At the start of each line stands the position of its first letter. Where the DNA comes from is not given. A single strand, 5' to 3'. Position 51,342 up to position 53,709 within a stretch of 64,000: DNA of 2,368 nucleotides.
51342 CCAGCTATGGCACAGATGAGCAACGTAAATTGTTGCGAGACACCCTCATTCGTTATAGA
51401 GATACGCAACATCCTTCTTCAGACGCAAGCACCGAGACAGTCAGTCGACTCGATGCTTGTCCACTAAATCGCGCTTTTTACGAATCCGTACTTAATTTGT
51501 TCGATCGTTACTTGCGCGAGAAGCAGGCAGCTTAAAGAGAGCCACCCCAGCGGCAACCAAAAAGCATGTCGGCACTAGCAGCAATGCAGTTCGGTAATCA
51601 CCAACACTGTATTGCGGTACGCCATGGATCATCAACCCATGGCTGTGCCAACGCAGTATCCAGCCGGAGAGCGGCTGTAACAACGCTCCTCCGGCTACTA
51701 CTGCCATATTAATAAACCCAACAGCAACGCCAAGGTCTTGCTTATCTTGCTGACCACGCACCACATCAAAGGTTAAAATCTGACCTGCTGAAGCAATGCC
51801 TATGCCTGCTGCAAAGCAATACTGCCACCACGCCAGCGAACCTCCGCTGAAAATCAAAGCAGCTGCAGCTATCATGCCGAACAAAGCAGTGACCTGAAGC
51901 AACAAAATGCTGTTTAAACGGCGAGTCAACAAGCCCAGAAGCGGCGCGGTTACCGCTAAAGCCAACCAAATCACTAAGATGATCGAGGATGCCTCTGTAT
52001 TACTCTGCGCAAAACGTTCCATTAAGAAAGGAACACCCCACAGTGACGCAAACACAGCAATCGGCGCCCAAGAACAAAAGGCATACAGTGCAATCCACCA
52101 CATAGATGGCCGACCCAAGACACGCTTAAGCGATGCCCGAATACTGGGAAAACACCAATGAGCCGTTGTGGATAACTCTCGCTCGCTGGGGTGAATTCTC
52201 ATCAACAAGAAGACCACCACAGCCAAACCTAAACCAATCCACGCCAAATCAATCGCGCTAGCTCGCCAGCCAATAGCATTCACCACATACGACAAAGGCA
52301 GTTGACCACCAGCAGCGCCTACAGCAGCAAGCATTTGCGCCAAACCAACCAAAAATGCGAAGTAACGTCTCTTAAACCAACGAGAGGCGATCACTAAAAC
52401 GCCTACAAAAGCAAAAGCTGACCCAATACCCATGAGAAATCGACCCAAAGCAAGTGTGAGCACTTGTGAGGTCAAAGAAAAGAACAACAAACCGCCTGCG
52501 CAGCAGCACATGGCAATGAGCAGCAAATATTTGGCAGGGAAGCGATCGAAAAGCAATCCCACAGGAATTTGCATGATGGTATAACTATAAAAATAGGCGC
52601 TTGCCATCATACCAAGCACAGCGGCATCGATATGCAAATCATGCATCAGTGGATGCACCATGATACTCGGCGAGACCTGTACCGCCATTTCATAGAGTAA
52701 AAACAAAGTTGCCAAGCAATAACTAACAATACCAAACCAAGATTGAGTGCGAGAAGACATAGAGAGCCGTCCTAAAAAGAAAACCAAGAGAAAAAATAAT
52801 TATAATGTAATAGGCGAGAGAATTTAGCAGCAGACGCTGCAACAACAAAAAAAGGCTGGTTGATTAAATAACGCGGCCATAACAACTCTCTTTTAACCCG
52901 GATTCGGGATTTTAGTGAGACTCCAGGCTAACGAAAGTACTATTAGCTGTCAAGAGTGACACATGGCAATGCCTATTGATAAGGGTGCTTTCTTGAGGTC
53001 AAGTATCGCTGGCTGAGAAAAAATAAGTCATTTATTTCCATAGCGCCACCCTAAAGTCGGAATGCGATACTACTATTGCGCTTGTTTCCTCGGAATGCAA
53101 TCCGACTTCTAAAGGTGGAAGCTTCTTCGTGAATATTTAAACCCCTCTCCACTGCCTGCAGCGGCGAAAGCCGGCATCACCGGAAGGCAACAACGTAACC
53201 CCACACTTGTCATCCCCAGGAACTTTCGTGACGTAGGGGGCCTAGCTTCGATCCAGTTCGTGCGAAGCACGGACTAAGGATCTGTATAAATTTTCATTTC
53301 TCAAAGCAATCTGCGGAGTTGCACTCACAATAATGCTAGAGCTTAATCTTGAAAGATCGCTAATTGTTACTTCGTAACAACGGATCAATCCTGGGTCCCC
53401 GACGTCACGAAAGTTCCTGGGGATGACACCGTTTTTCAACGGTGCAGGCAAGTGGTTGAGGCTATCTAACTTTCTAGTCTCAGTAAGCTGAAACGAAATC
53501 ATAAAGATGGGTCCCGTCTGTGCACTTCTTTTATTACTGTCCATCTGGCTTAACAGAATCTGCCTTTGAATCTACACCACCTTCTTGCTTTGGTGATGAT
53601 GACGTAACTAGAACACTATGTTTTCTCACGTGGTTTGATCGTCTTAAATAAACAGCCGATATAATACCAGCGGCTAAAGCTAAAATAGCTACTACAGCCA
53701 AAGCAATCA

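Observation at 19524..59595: Very dense family of dispersed palindromic REP/MITE-like repeats occupying most accessory intergenic spaces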

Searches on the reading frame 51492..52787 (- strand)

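Call 59: search_protein_families(library=pfam, max_evalue=0.001, proteins=[window:51492-52787:-])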
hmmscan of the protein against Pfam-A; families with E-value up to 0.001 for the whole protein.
window:51492-52787:- (431 aa): 1 family
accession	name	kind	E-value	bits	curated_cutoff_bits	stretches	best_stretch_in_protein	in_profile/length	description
PF07690.21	MFS_1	-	3.6e-32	112.1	33.4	1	28-369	4-345/347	Major Facilitator Superfamily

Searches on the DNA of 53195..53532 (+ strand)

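Call 36: search_dna_similar(query=window:53195-53532:+, collection=plasmids, mode=distant, max_evalue=0.01)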
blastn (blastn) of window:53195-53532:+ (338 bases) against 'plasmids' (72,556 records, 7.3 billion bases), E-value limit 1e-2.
No match.

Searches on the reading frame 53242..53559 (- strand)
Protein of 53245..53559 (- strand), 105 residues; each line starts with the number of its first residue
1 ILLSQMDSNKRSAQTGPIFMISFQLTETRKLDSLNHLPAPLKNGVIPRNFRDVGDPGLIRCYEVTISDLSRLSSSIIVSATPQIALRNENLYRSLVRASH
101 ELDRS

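Call 32: search_protein_families(library=pfam, max_evalue=10, proteins=[window:53245-53559:-])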
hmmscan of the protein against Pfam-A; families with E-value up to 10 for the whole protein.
seq(105 aa): 0 families

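Call 50: find_homologous_proteins(query=window:53242-53544:-, max_evalue=0.01)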
Query window:53242-53544:- (100 aa): 1 proteins with E <= 0.01 among 4 candidates.
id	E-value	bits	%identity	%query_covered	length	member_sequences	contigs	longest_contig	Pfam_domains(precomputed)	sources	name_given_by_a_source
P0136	1.2e-47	178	100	86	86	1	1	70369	-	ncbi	-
